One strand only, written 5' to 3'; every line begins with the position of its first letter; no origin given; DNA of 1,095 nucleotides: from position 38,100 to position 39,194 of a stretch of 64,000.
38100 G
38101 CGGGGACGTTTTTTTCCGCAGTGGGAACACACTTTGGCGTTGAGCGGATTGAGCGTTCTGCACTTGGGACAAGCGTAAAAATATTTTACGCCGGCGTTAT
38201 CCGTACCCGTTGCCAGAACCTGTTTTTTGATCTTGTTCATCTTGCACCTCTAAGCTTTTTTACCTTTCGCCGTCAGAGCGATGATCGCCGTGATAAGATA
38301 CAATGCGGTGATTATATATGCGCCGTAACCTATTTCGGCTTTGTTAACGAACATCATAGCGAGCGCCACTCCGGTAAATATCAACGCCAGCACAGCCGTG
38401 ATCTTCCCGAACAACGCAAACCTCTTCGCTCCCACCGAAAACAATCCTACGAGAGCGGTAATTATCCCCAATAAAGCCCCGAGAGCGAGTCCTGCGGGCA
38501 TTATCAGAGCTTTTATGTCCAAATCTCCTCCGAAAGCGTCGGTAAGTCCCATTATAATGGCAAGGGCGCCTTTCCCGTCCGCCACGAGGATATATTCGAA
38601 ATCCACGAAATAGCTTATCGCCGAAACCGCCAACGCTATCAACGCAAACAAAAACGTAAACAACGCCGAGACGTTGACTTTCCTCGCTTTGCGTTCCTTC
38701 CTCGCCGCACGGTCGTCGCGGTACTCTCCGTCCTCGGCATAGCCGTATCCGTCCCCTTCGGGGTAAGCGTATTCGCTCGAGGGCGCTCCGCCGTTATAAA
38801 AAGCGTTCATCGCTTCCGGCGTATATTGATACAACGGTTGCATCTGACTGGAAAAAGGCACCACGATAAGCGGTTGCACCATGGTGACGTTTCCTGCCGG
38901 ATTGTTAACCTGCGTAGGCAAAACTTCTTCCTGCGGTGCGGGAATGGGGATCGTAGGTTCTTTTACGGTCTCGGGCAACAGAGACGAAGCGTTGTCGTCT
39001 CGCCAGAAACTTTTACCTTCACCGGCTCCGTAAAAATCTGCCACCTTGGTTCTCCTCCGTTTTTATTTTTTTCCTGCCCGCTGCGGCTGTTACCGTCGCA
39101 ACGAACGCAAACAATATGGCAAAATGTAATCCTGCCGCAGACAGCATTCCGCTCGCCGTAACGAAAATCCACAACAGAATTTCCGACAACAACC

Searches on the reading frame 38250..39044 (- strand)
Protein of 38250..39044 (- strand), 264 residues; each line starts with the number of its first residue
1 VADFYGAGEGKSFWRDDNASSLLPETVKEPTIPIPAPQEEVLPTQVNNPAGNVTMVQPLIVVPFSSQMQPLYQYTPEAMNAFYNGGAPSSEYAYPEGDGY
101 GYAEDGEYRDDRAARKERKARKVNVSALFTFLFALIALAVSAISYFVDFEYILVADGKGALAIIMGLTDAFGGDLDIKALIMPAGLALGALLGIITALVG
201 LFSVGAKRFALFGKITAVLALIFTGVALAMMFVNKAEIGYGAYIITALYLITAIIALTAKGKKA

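Call 4: search_protein_families(library=pfam, proteins=[window:38250-39044:-], max_evalue=1)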
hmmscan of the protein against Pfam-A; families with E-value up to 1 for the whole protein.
window:38250-39044:- (264 aa): 0 families

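Call 9: search_protein_families(library=ncbifam, proteins=[window:38250-39044:-], max_evalue=1)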
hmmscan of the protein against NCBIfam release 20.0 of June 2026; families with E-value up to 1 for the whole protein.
window:38250-39044:- (264 aa): 0 families

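Call 58: predict_structure(alignment_id=A3)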
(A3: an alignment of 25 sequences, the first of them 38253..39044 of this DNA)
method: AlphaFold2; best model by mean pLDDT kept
length: 264 residues; sequences in the alignment: 25
mean_pLDDT: 71.4   pTM: 0.53
mean pLDDT of the five models: 71.4, 70.6, 69.9, 69.0, 68.8
residues with pLDDT >= 90: 89; 70-90: 50; 50-70: 66; < 50: 59
segments of 3 or more residues with pLDDT < 50: 4-6, 38-52, 54-56, 92-113
pLDDT, mean of each block of 10 residues (from residue 1): 50 50 51 52 44 51 53 56 55 43 41 54 86 95 88 89 87 80 94 95 83 94 96 90 95 91 54
secondary structure, 60 per line:
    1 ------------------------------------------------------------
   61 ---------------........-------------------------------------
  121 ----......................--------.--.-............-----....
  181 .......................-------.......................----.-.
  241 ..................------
elements in order: H76-83 H125-146 H160-171 H177-203 H211-233 H240-258

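Call 64: search_protein_families(library=padloc, proteins=[window:38250-39044:-], max_evalue=0.01)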
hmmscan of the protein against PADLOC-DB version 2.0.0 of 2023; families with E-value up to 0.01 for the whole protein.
window:38250-39044:- (264 aa): 0 families

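Call 65: search_protein_families(library=phrogs, proteins=[window:38250-39044:-], max_evalue=0.01)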
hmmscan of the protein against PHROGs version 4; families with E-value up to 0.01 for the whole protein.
window:38250-39044:- (264 aa): 0 families
